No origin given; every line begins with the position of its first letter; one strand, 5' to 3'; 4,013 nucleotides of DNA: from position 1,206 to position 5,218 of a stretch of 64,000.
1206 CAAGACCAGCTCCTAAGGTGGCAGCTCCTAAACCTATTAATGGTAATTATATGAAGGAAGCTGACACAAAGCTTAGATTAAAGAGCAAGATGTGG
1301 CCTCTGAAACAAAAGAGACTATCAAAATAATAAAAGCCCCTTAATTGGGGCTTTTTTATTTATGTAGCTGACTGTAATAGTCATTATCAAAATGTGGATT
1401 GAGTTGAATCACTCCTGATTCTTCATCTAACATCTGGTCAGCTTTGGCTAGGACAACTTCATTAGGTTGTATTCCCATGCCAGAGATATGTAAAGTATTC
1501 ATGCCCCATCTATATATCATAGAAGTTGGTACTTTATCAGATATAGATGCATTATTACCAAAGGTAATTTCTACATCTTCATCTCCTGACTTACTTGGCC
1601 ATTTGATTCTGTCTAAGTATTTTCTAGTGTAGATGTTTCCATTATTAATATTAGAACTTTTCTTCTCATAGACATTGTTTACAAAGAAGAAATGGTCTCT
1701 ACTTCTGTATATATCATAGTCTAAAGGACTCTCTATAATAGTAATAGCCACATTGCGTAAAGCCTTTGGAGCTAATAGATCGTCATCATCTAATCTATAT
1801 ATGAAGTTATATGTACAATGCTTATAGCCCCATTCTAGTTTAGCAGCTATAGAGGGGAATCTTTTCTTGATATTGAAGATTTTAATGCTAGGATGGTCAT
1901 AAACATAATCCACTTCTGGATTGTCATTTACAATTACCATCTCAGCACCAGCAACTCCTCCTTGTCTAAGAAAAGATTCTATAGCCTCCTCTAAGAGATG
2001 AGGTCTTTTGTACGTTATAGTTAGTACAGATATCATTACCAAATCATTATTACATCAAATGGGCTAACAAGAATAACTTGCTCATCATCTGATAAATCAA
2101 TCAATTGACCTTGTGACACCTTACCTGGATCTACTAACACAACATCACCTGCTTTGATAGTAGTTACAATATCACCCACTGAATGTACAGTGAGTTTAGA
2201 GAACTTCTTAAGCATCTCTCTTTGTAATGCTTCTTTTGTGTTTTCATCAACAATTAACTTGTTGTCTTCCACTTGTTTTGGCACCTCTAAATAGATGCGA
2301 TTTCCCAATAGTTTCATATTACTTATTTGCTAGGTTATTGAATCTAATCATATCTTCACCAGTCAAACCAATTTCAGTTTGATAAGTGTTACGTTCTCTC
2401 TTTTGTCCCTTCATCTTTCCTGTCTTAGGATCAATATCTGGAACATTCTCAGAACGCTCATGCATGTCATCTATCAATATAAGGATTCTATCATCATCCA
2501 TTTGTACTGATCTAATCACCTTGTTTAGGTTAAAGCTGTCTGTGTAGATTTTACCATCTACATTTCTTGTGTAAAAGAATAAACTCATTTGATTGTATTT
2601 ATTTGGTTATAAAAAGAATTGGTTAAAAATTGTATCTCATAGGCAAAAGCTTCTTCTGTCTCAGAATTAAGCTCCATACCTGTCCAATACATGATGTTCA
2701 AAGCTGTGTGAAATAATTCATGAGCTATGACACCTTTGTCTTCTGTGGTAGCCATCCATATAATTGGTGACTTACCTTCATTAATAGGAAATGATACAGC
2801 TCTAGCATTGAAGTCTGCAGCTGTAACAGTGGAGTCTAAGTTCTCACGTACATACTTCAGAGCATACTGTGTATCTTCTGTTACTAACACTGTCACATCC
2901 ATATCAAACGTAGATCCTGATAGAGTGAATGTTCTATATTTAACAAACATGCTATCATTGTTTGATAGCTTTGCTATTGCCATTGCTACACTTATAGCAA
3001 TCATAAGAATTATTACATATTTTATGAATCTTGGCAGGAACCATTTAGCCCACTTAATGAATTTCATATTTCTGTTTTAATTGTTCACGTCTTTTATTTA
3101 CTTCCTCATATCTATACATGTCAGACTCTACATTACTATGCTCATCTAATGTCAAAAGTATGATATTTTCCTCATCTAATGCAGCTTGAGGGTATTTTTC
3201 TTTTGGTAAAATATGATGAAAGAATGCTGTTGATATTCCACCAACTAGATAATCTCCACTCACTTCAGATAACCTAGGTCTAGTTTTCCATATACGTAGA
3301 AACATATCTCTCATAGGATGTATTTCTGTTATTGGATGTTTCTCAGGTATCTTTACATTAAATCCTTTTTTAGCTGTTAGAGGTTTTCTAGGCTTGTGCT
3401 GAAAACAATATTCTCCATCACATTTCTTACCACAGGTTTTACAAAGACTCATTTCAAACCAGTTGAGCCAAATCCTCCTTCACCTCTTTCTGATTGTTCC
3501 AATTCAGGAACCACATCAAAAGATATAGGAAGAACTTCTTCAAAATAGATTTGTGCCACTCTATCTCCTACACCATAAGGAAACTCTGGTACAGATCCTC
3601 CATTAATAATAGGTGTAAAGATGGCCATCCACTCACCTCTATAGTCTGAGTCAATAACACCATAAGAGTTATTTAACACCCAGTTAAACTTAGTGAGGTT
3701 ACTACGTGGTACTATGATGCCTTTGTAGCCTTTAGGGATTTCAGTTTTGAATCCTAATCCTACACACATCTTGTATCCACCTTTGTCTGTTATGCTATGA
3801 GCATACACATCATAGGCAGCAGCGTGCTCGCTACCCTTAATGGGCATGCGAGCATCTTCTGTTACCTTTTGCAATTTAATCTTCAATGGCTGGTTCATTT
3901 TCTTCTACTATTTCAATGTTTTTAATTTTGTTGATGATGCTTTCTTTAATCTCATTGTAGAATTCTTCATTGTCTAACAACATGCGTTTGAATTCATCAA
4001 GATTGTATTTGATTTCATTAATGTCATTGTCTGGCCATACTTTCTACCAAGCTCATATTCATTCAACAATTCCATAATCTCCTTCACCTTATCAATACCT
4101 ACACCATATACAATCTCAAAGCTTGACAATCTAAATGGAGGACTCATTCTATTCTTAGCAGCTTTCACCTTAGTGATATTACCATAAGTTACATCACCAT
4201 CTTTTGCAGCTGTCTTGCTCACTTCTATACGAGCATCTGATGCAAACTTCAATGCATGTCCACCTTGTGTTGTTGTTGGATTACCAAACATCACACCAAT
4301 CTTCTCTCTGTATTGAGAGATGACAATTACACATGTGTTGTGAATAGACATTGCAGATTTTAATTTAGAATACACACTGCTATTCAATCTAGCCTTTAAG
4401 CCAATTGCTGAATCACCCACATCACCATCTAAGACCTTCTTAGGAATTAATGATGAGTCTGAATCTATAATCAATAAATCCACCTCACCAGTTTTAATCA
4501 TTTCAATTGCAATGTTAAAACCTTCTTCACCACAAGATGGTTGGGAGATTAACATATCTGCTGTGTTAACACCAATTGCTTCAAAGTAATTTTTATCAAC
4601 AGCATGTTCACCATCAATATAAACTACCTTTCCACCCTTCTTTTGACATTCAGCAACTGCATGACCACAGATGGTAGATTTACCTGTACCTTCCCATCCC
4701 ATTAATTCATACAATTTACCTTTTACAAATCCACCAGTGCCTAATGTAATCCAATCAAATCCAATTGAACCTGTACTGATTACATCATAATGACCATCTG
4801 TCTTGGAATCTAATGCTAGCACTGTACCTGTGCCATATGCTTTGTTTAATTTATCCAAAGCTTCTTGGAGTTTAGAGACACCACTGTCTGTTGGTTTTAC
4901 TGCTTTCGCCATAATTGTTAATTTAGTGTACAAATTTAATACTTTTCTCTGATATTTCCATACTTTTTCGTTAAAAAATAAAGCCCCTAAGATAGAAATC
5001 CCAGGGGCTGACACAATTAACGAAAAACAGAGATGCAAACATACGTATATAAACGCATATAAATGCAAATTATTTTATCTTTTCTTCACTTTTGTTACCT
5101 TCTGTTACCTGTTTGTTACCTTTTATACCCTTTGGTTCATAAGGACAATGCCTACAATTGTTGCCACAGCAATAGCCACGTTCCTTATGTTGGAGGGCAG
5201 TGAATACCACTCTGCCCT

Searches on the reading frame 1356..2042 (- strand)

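Call 94: search_protein_families(library=pfam, proteins=[window:1356-2042:-], max_evalue=0.001)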
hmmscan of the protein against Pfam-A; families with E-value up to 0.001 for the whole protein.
window:1356-2042:- (228 aa): 1 family
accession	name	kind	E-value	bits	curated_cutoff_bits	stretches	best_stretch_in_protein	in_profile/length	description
PF00535.33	Glycos_transf_2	-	1.1e-11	45.4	23.3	1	5-133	1-132/168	Glycosyl transferase family 2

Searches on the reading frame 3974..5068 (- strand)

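Call 94: search_protein_families(library=pfam, proteins=[window:3974-5068:-], max_evalue=0.001)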
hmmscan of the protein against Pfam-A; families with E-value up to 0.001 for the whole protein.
window:3974-5068:- (364 aa): 3 families
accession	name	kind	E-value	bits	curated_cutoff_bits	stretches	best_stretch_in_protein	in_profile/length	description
PF00154.27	RecA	-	4e-81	272.7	27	1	66-326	2-262/262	recA bacterial DNA recombination protein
PF06745.19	ATPase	-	1.3e-05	25.1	26.6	1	98-155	2-58/231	KaiC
PF08423.17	Rad51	-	4.2e-05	23.4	22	0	97-157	8-72/244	Rad51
